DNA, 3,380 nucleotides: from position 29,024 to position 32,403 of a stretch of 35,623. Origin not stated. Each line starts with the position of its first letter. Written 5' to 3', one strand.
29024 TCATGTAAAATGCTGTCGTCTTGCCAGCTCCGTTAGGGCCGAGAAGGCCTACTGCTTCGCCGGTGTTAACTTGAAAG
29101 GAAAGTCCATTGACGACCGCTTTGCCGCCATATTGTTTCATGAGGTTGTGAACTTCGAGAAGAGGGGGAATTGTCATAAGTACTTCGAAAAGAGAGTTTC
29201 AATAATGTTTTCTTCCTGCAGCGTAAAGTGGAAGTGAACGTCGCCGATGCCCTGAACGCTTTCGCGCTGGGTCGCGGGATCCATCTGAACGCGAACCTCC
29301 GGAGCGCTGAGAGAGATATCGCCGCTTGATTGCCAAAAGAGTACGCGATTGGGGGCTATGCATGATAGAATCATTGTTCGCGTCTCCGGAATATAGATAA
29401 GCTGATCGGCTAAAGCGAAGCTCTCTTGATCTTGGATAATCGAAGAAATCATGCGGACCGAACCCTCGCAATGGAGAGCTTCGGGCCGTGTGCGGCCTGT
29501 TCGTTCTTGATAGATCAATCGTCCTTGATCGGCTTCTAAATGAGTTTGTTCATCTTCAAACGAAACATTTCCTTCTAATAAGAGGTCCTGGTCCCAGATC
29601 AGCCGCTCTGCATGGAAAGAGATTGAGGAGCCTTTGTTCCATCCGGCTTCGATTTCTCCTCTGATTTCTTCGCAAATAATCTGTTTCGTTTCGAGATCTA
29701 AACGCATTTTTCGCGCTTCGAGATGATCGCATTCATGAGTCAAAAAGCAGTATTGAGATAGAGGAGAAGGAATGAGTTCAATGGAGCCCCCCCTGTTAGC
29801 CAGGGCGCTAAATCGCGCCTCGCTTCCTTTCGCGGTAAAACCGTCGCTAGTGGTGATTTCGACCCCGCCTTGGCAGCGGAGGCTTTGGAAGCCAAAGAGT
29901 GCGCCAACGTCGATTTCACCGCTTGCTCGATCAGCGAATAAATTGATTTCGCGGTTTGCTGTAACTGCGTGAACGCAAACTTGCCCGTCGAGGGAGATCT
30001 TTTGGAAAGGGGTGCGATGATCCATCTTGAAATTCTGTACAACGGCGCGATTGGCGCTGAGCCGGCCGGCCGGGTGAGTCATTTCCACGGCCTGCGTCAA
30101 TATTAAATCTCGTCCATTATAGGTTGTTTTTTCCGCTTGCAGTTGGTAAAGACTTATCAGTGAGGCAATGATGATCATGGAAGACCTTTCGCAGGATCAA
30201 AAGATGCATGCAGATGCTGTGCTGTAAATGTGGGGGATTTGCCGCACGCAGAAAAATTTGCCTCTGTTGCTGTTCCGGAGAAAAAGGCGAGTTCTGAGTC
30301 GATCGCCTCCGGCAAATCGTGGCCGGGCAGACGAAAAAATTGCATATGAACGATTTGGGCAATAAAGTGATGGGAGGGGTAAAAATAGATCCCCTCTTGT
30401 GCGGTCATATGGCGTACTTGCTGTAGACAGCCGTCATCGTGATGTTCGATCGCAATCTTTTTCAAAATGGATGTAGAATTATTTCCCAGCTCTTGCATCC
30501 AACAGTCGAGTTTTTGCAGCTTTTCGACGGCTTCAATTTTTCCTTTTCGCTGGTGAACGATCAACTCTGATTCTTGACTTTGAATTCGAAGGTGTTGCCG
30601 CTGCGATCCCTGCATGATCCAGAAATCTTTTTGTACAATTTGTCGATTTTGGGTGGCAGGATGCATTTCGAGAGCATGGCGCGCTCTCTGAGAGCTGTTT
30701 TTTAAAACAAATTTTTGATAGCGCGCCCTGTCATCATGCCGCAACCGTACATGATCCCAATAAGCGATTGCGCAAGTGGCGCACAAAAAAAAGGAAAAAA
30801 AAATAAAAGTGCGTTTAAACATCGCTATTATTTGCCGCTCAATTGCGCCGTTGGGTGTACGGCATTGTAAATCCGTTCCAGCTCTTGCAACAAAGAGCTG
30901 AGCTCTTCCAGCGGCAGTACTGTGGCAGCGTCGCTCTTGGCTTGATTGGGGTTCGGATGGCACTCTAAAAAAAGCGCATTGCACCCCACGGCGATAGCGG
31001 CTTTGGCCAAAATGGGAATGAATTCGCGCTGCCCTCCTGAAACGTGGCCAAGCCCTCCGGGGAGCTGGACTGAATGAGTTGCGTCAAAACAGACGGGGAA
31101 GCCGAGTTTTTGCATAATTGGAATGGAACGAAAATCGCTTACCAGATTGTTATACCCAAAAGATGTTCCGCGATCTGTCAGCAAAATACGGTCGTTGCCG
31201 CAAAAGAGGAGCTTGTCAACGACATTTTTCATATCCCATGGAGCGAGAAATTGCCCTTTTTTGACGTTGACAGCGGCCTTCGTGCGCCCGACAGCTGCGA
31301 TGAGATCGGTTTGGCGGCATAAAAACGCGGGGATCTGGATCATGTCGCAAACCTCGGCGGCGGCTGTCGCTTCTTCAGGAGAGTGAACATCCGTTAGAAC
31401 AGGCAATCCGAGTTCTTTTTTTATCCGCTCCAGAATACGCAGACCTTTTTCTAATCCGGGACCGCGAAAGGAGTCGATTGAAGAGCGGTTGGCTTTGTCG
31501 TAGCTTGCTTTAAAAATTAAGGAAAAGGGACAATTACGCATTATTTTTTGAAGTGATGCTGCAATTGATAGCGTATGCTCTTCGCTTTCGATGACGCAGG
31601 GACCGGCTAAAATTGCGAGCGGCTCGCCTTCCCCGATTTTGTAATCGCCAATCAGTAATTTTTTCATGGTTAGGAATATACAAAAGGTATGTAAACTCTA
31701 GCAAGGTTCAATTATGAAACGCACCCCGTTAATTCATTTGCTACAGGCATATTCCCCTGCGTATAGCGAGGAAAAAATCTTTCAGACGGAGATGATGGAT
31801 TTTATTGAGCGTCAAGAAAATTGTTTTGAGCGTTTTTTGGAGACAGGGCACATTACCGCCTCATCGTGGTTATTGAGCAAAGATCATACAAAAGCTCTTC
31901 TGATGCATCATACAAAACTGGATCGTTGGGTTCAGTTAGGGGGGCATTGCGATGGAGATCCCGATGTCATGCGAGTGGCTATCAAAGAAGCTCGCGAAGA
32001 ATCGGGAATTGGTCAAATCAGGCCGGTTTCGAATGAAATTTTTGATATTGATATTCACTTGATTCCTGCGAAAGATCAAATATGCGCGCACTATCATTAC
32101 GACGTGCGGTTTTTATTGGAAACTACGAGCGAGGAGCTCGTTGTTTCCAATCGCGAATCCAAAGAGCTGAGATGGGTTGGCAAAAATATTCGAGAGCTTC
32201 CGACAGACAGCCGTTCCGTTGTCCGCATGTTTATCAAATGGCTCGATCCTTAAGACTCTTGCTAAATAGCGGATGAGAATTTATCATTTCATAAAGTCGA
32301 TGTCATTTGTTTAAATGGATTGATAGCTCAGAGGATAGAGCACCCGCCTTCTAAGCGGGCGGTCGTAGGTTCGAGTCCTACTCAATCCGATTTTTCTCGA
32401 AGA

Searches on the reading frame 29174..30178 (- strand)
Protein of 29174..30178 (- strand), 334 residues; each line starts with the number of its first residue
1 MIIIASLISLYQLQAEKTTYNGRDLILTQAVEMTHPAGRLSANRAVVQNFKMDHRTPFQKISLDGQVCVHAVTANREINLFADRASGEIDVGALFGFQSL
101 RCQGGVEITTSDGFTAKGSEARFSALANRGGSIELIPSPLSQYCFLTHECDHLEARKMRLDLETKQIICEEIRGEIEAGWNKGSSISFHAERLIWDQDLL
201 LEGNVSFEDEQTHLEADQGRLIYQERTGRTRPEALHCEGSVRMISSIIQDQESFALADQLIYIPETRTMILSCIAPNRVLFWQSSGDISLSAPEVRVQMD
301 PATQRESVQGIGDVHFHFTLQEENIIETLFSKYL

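Call 38: search_protein_families(library=pfam, proteins=[window:29174-30178:-])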
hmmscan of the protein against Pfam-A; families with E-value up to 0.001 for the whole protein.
window:29174-30178:- (334 aa): 1 family
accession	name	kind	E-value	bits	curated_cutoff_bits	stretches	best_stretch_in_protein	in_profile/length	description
PF03968.19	LptD_N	-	0.00017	22.2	20.4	0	197-272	14-88/113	LptA/(LptD N-terminal domain) LPS transport protein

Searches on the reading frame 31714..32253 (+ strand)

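Call 38: search_protein_families(library=pfam, proteins=[window:31714-32253:+])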
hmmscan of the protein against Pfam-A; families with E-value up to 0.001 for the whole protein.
window:31714-32253:+ (179 aa): 1 family
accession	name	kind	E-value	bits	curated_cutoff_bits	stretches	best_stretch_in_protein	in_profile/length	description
PF00293.34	NUDIX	-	2.8e-05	24.6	21.1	1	49-156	6-114/134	NUDIX domain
